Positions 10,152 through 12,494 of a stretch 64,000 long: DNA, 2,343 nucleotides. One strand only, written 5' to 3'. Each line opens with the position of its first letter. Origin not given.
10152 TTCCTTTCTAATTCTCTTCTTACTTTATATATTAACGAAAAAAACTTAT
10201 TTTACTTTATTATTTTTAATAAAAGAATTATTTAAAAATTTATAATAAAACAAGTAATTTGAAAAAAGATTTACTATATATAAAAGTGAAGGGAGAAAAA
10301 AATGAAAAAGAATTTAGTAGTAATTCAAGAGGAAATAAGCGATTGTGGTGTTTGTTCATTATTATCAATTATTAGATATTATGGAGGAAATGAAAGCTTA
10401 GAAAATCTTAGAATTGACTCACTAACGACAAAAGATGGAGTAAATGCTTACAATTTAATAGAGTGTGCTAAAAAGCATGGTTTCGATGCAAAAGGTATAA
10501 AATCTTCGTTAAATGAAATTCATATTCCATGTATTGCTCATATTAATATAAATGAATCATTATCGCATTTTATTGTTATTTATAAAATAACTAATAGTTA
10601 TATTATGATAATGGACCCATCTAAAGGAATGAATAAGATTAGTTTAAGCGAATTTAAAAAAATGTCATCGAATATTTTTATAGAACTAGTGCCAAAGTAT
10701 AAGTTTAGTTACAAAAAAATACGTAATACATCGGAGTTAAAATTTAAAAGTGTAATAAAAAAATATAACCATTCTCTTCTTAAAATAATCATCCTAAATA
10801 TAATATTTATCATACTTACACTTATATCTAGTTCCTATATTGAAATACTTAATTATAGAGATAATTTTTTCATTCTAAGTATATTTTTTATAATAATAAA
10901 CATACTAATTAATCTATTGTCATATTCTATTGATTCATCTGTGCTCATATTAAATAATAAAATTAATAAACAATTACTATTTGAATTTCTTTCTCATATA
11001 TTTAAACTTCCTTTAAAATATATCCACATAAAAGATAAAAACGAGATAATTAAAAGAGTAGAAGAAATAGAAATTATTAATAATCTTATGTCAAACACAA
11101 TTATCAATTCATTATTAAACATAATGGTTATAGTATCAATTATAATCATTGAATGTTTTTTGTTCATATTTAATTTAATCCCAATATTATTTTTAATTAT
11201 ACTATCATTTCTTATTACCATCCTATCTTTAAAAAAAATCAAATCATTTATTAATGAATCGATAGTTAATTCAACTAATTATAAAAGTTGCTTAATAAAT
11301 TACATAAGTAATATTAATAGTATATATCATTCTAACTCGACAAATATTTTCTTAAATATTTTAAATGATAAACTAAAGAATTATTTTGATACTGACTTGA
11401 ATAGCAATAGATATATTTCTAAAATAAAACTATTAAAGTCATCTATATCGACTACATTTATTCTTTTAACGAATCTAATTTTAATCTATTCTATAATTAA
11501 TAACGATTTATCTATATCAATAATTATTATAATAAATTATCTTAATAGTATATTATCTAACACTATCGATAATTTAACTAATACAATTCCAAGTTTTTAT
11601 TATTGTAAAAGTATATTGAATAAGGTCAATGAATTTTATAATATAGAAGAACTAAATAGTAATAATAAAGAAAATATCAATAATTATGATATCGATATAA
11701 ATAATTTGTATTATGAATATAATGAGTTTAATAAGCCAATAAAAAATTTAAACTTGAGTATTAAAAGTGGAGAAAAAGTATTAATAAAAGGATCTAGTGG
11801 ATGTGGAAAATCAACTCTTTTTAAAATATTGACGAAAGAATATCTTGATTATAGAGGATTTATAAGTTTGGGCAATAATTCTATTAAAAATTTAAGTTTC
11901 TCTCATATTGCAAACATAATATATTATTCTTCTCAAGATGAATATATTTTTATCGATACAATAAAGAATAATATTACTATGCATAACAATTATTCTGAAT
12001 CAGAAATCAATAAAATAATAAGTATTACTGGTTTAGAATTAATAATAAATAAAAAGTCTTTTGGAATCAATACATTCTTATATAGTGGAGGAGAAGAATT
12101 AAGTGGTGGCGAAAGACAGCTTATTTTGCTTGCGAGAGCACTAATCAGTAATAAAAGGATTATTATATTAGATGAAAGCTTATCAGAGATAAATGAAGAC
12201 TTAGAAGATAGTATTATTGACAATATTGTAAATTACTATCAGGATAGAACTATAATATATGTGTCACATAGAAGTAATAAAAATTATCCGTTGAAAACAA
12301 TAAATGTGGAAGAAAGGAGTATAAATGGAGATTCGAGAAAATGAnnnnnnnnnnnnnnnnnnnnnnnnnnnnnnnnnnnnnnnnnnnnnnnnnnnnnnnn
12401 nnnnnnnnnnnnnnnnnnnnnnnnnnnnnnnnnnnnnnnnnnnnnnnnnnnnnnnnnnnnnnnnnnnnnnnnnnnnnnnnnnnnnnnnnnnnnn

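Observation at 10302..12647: Unannotated pair of double-glycine-leader peptides, translationally coupled to a C39-peptidase ABC exporter: candidate novel two-peptide bacteriocin system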

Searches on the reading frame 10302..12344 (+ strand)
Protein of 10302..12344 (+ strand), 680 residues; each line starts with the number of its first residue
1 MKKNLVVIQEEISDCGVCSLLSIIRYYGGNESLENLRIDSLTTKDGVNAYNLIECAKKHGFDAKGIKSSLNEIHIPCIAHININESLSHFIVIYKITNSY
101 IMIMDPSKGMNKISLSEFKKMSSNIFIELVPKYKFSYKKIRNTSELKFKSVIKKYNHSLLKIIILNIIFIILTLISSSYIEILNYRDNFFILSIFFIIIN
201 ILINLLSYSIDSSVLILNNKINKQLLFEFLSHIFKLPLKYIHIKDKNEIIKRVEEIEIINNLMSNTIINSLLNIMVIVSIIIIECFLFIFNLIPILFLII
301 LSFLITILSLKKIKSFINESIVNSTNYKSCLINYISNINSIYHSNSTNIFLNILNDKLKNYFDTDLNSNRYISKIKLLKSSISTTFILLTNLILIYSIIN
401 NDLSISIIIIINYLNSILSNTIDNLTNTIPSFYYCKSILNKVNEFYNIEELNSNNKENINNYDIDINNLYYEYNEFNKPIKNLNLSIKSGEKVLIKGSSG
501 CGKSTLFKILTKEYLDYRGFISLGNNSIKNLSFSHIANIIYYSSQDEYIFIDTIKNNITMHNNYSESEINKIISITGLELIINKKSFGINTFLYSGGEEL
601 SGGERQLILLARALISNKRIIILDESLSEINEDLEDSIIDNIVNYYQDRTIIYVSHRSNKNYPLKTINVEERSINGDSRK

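Call 3: search_protein_families(library=pfam, proteins=[window:10302-12341:+], max_evalue=10)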
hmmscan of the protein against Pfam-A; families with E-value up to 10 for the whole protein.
window:10302-12341:+ (680 aa): 14 families
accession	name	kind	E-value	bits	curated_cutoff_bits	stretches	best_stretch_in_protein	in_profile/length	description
PF03412.21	Peptidase_C39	-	6.3e-29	100.9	22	1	6-131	4-130/133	Peptidase C39 family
PF00005.33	ABC_tran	-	4.4e-24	86.1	25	1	481-626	2-135/137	ABC transporter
PF00664.28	ABC_membrane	-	1.9e-06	28.2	28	1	168-421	14-273/274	ABC transporter transmembrane region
PF13173.12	AAA_14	-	5.2e-05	23.7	27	1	493-556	5-73/129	AAA domain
PF00910.28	RNA_helicase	-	0.001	19.9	21.5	1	493-580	1-82/105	RNA helicase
PF03215.21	Rad17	-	0.0042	17.5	23.8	1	492-514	47-69/186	Rad17 P-loop domain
PF05673.19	DUF815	-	0.006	16.2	23.8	1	486-552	49-114/249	Protein of unknown function (DUF815)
PF03193.22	RsgA_GTPase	-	0.0072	16.6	30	1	458-513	71-129/174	RsgA GTPase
PF05708.18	Peptidase_C92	-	0.0095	16.4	27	1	91-158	30-99/166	Permuted papain-like amidase enzyme, YaeF/YiiX, C92 family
PF25199.1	nSTAND_NTPase5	-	0.019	15.2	34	1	491-559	42-110/145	Novel STAND NTPase 5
PF13555.12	AAA_29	-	0.029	14.5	27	1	487-507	19-39/61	P-loop containing region of AAA domain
PF00004.35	AAA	-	0.059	14.3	21.2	1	493-561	1-73/131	ATPase family associated with various cellular activities (AAA)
PF06414.18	Zeta_toxin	-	0.075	12.9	22.3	1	492-531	18-57/199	Zeta toxin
PF13191.12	AAA_16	-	0.14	13.1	32.6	1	489-540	23-73/167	AAA ATPase domain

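Call 4: search_protein_families(library=ncbifam, proteins=[window:10302-12341:+], max_evalue=10)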
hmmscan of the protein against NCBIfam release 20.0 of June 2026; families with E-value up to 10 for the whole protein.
window:10302-12341:+ (680 aa): 164 families (the best 25 are shown)
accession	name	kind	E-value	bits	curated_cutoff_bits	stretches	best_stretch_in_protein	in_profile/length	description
TIGR01193.1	bacteriocin_ABC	subfamily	5.3e-81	273.1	523.85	1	13-659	5-670/708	peptide cleavage/export ABC transporter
TIGR03796.1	NHLM_micro_ABC1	equivalog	2e-79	267.6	853.3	1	6-657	4-671/710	NHLP family bacteriocin export ABC transporter peptidase/permease/ATPase subunit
NF045998.1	cleave_ABC_plasm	equivalog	2.9e-72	243.9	500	1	9-659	2-662/673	Mbov_0121 family peptidase domain-containing ABC transporter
TIGR03375.1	type_I_sec_LssB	subfamily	4.8e-63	213.6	693.1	1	19-658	6-662/696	type I secretion system permease/ATPase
TIGR01846.1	type_I_sec_HlyB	subfamily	1.6e-54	185.4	725.55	1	20-659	5-653/694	type I secretion system permease/ATPase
NF008364.0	PRK11160.1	equivalog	4.5e-45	154.3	630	1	231-664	101-541/575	heme ABC transporter ATP-binding protein/permease CydC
TIGR03797.1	NHLM_micro_ABC2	equivalog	4.6e-40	137.8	709.4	1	136-657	117-644/686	NHLP bacteriocin export ABC transporter permease/ATPase subunit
TIGR02857.1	CydD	equivalog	8.7e-40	137.2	435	1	453-662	311-521/529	thiol reductant ABC exporter subunit CydD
TIGR02868.1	CydC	equivalog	1.5e-37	129.4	329.05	1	450-657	321-529/530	thiol reductant ABC exporter subunit CydC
NF045513.1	HepA_fam_ABC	equivalog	2.6e-37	128.6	725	1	187-657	92-568/610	heterocyst formation ABC transporter subunit HepA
TIGR02203.1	MsbA_lipidA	equivalog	1.6e-36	126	602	1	170-657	36-528/572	lipid A export permease/ATP-binding protein MsbA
NF010178.0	PRK13657.1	equivalog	3.2e-35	121.6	733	1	217-657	83-529/588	glucan ABC transporter ATP-binding protein/ permease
NF008056.1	PRK10790.1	equivalog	1.1e-34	120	746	1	191-658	66-535/584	SmdB family multidrug efflux ABC transporter permease/ATP-binding protein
NF050066.1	LPSTprtrPglK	equivalog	8.3e-34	116.9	1000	1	397-658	284-543/558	BC-type lipopolysaccharide transporter PglK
TIGR01842.1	type_I_sec_PrtD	subfamily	2e-32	112.5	510.15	1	154-659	3-515/544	type I secretion system permease/ATPase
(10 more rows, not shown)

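Call 7: find_encoding_contigs(protein=window:10302-12344:+, flank=6000, max_places=6)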
Protein window:10302-12344:+ (680 aa): 16 contigs read that carry it; 5 places shown.
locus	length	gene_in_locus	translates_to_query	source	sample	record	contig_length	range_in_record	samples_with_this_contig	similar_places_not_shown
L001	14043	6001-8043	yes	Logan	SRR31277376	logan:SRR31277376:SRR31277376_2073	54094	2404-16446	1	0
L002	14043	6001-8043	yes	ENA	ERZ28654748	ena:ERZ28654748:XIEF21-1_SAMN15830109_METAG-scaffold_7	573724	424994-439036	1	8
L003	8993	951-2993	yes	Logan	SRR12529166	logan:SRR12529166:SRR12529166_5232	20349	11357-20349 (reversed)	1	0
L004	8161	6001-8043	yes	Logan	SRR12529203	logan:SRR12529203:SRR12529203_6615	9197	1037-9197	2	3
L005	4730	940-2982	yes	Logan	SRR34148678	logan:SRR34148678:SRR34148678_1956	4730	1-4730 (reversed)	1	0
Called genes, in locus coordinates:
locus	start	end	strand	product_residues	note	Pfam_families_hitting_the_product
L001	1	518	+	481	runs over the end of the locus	PF02934:GatB_N, PF02637:GatB_Yqey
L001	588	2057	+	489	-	PF12733:Cadherin-like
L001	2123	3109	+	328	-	-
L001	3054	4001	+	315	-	PF02899:Phage_int_SAM_1, PF13102:Phage_int_SAM_5, PF13495:Phage_int_SAM_4, PF00589:Phage_integrase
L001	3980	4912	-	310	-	PF10646:Germane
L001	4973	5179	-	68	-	PF00196:GerE, PF04545:Sigma70_r4 (weak), PF08281:Sigma70_r4_2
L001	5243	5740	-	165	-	PF12685:SpoIIIAH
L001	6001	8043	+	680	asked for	PF03412:Peptidase_C39, PF00664:ABC_membrane (weak), PF00005:ABC_tran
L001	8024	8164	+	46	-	-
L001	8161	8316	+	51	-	-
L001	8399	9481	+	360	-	PF01743:PolyA_pol, PF12627:PolyA_pol_RNAbd (weak), PF13735:tRNA_NucTran2_2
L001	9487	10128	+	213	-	PF21984:DnaD_N (weak), PF07261:DnaB_2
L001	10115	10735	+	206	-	PF00730:HhH-GPD, PF00633:HHH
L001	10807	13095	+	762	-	PF02190:LON_substr_bdg, PF00004:AAA, PF07728:AAA_5 (faint), PF13401:AAA_22 (faint), PF22667:Lon_lid, PF05362:Lon_C, PF13541:ChlI (weak)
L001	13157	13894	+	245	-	PF01476:LysM (weak)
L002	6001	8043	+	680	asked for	PF03412:Peptidase_C39, PF00664:ABC_membrane (weak), PF00005:ABC_tran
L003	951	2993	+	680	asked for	PF03412:Peptidase_C39, PF00664:ABC_membrane (weak), PF00005:ABC_tran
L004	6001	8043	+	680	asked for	PF03412:Peptidase_C39, PF00664:ABC_membrane (weak), PF00005:ABC_tran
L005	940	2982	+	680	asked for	PF03412:Peptidase_C39, PF00664:ABC_membrane (weak), PF00005:ABC_tran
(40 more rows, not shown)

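Call 20: list_cluster_members(proteins=[window:12325-12462:+, window:12462-12614:+, window:10302-12341:+, window:12700-13779:+, window:14416-15033:+])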
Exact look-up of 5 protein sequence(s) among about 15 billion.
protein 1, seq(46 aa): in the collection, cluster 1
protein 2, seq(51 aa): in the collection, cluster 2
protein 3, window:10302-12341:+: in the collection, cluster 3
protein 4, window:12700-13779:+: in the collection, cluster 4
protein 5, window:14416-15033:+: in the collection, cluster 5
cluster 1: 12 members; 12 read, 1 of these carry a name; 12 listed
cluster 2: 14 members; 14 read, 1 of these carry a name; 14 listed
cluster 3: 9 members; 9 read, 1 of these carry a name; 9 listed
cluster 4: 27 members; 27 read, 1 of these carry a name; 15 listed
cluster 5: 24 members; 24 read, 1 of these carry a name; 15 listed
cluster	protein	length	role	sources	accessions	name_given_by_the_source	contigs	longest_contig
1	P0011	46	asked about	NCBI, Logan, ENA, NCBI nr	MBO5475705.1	MAG: hypothetical protein J5982_04315 [Bacilli bacterium] | hypothetical protein [Bacilli bacterium]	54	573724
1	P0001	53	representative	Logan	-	-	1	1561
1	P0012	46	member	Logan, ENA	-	-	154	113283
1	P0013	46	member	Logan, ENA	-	-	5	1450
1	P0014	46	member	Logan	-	-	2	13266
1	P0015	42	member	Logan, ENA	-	-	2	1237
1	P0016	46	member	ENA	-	-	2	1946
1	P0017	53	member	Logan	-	-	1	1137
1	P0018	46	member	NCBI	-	-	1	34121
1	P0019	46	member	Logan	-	-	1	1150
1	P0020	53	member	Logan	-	-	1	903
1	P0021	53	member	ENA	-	-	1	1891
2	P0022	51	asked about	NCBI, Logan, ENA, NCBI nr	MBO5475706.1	MAG: hypothetical protein J5982_04320 [Bacilli bacterium] | hypothetical protein [Bacilli bacterium]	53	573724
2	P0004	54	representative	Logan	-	-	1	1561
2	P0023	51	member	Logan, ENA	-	-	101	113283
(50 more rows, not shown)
